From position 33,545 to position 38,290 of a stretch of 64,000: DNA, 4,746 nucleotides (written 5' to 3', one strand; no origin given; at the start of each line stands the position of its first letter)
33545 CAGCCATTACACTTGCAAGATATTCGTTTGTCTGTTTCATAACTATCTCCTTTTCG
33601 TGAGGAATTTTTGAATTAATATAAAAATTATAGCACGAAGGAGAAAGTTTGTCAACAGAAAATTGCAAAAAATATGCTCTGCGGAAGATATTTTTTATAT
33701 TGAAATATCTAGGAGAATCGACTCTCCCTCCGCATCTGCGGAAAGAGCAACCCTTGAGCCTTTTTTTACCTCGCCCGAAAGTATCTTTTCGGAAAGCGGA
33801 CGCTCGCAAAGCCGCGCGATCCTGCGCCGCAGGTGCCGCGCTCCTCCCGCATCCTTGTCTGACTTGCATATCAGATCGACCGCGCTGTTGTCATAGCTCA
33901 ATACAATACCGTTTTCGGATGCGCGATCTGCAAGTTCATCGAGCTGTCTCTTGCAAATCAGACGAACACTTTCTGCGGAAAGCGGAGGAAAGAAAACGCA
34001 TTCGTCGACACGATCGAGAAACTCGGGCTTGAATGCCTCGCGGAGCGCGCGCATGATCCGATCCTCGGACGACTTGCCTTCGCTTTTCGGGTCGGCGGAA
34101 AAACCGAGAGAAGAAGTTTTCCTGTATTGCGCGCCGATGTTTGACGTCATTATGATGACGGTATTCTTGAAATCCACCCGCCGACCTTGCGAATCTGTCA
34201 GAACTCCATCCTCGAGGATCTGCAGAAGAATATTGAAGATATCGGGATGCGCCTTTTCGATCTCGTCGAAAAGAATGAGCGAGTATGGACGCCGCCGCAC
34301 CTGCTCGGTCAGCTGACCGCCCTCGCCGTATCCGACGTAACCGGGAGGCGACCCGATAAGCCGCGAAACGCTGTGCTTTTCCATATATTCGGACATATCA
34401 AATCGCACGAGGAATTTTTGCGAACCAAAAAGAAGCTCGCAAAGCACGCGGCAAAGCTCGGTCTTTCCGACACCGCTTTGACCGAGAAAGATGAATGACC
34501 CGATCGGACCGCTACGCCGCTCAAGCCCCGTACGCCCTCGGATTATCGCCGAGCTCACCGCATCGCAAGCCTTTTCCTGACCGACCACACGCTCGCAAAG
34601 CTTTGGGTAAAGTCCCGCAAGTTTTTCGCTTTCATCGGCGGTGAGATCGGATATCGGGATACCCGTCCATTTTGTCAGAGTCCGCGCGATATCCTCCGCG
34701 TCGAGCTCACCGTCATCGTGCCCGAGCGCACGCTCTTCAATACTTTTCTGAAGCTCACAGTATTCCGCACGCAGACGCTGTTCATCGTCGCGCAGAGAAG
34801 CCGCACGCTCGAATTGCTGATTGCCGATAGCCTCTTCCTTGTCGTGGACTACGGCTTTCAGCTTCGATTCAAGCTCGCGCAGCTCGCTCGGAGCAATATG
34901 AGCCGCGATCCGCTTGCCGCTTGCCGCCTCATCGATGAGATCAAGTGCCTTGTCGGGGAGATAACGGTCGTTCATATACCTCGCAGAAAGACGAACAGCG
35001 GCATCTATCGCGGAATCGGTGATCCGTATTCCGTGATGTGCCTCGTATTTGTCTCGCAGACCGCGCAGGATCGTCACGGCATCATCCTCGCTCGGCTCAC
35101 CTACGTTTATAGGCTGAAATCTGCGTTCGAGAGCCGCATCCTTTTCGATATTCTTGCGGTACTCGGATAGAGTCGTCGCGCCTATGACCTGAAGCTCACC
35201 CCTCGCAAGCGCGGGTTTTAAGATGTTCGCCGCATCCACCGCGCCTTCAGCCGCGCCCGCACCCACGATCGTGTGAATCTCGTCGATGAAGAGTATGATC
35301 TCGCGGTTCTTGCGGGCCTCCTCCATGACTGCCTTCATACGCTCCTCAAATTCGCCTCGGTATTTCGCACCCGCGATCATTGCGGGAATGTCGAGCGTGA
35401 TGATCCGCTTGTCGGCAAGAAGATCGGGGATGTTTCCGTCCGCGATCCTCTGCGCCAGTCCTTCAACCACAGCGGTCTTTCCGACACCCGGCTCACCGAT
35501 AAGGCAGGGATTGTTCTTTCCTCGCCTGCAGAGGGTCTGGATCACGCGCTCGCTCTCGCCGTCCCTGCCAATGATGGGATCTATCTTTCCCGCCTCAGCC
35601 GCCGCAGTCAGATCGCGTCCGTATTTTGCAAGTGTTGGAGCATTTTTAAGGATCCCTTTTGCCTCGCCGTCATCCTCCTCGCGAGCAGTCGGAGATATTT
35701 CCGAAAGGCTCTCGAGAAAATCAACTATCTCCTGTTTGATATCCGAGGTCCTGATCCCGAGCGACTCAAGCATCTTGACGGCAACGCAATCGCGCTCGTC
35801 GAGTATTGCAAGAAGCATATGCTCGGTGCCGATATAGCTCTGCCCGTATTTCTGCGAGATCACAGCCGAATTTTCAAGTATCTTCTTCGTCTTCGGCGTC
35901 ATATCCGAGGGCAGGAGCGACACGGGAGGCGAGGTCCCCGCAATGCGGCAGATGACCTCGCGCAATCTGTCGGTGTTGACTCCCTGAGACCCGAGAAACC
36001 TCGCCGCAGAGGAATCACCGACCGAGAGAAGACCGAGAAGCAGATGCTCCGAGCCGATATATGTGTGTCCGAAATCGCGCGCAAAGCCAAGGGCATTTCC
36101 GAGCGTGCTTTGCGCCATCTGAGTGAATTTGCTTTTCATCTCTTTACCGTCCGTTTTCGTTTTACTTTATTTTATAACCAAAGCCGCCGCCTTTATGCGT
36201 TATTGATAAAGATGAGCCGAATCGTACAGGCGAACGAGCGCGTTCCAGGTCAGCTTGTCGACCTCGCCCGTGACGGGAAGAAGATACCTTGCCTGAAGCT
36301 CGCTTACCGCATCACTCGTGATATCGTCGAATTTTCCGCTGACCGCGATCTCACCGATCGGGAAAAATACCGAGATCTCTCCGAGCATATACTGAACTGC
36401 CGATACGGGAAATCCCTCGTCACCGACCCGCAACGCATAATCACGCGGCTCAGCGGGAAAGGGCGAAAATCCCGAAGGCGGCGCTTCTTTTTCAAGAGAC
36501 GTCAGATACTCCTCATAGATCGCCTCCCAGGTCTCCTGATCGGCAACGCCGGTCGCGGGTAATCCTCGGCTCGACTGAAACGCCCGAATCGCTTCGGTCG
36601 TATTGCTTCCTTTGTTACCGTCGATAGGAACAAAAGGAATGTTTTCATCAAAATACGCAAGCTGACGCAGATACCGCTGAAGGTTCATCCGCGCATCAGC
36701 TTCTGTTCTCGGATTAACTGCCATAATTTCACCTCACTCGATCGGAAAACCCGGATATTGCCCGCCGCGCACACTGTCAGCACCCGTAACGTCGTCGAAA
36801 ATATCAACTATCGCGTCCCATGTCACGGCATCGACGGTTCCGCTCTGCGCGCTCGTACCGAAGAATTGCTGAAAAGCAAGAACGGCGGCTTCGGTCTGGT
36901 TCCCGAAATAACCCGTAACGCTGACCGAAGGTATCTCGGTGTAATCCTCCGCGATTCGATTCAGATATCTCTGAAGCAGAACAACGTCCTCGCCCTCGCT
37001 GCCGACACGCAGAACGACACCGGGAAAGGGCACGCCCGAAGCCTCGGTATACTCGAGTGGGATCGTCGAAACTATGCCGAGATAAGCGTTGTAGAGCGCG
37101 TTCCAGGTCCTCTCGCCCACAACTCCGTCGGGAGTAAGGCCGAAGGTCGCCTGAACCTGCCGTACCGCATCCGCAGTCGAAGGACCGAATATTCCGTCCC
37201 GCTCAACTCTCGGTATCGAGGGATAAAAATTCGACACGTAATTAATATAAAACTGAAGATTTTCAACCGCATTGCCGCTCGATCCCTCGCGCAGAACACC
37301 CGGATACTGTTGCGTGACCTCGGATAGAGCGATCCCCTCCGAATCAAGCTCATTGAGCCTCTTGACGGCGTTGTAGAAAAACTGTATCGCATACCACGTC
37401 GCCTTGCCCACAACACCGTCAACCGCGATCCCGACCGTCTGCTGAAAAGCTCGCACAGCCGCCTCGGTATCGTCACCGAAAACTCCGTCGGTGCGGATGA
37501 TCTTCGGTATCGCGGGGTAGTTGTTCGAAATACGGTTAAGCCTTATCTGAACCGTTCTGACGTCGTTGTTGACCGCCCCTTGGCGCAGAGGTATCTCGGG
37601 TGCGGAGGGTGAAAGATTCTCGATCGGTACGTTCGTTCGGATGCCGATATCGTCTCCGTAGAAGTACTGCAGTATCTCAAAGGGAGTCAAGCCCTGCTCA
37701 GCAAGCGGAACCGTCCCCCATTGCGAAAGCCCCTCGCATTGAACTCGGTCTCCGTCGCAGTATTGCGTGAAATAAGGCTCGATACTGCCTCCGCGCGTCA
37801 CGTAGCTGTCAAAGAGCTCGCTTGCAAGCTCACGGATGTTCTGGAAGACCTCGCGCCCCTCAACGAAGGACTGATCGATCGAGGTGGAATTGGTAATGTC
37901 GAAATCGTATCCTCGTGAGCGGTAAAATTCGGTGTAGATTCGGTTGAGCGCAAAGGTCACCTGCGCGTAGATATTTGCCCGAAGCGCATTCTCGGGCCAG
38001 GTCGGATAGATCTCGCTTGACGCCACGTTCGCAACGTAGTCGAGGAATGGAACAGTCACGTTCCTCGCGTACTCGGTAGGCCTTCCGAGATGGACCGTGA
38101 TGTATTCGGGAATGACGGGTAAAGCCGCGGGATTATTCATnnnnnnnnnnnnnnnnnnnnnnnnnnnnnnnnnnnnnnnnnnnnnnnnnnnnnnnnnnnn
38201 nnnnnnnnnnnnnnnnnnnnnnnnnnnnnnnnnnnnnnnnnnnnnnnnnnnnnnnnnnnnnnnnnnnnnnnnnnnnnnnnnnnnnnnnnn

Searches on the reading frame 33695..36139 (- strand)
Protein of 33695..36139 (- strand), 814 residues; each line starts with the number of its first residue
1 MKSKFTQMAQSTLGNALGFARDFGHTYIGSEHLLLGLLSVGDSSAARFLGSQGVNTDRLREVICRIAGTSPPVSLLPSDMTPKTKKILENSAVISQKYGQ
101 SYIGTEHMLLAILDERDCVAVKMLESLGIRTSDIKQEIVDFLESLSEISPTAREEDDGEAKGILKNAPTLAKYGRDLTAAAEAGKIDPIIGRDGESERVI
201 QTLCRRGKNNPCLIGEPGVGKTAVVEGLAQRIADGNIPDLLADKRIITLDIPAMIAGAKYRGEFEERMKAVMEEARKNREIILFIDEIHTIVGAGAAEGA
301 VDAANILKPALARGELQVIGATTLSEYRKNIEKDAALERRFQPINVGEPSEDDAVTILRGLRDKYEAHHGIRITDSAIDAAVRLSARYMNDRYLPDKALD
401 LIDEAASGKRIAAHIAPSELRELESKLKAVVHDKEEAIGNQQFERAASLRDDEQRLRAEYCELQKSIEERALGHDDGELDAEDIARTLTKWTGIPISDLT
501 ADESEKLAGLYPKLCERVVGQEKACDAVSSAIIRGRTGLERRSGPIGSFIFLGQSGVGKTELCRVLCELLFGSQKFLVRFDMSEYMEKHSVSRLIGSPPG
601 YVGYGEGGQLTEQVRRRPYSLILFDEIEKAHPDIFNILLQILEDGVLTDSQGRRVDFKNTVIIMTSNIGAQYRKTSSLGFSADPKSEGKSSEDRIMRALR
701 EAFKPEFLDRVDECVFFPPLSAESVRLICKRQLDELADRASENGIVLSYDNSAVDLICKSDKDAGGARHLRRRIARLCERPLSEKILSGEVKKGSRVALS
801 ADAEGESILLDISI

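Call 73: search_protein_families(library=pfam, proteins=[window:33695-36139:-], max_evalue=0.00001)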
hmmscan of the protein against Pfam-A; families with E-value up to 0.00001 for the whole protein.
window:33695-36139:- (814 aa): 9 families
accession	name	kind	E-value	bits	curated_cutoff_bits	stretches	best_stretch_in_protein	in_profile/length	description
PF07724.20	AAA_2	-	5.9e-69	231.8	27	1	545-713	2-165/166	AAA domain (Cdc48 subfamily)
PF17871.7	AAA_lid_9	-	1.4e-32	112.1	22.8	1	350-451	1-102/104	AAA lid domain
PF02861.25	Clp_N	-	2e-27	95.5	20.7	2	17-63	2-48/53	Clp amino terminal domain, pathogenicity island component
PF00004.35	AAA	-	3.7e-23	82.9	21.2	1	212-331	2-114/131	ATPase family associated with various cellular activities (AAA)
PF07728.20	AAA_5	-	1.4e-18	67.7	22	1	549-670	2-125/139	AAA domain (dynein-related subfamily)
PF10431.15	ClpB_D2-small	-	4e-14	52.8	21.9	1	720-798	1-80/81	C-terminal, D2-small domain, of ClpB protein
PF13401.12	AAA_22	-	4.5e-11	43.6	27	0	207-306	4-110/130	AAA domain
PF13191.12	AAA_16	-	2.4e-10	41.6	32.6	0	189-235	2-51/167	AAA ATPase domain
PF13238.12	AAA_18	-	8.9e-07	29.8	29.4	0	212-280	2-68/128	AAA domain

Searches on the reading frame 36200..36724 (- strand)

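Call 73: search_protein_families(library=pfam, proteins=[window:36200-36724:-], max_evalue=0.00001)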
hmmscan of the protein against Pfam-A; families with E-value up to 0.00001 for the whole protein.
window:36200-36724:- (174 aa): 1 family
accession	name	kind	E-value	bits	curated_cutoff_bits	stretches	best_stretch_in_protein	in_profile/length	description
PF01471.23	PG_binding_1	-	5.6e-30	103.7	23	2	10-69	3-57/57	Putative peptidoglycan binding domain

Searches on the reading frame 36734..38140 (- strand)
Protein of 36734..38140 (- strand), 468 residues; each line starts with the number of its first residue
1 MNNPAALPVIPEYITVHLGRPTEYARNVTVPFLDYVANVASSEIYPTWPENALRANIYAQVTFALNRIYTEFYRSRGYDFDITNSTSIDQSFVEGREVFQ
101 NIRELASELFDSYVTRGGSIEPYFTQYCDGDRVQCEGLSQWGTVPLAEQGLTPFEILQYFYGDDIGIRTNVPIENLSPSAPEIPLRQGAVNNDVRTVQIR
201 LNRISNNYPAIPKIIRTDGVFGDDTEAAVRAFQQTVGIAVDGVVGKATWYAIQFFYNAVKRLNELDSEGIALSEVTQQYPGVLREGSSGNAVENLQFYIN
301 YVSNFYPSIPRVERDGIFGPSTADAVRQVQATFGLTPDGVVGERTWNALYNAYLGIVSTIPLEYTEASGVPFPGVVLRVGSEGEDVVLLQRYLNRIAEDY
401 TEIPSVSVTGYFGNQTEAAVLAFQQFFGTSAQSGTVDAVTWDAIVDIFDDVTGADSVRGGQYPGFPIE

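Call 73: search_protein_families(library=pfam, proteins=[window:36734-38140:-], max_evalue=0.00001)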
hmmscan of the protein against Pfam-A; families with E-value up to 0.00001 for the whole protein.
window:36734-38140:- (468 aa): 2 families
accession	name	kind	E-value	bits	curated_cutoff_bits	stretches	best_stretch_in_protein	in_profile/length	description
PF01471.23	PG_binding_1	-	4.6e-49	164.9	23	3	191-252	2-57/57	Putative peptidoglycan binding domain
PF09374.15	PG_binding_3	-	8.1e-11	42.4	24.6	0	228-256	2-33/76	Predicted Peptidoglycan domain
